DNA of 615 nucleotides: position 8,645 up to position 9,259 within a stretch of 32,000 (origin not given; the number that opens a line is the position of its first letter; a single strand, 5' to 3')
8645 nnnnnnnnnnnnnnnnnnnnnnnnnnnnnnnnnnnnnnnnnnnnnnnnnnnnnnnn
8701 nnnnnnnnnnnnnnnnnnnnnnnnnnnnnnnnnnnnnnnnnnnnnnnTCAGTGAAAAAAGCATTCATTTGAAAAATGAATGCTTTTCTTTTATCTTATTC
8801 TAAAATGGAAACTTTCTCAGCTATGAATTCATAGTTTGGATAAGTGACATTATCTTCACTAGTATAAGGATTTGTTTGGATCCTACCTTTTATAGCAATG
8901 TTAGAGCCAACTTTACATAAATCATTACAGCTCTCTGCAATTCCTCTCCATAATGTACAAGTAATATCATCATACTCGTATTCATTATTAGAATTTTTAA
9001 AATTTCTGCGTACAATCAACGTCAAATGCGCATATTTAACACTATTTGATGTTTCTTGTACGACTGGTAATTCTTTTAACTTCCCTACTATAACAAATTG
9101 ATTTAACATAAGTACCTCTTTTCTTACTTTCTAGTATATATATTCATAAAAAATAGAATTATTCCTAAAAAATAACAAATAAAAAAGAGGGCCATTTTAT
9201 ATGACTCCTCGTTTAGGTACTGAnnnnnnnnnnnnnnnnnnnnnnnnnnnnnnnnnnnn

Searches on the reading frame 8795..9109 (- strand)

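Call 24: search_protein_families(library=pfam, proteins=[window:8795-9109:-], max_evalue=0.001)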
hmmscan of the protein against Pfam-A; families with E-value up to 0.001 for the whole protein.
window:8795-9109:- (104 aa): 1 family
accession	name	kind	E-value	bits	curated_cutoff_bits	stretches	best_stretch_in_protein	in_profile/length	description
PF00436.31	SSB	-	6.1e-18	65.2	26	1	2-102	1-103/104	Single-strand binding protein family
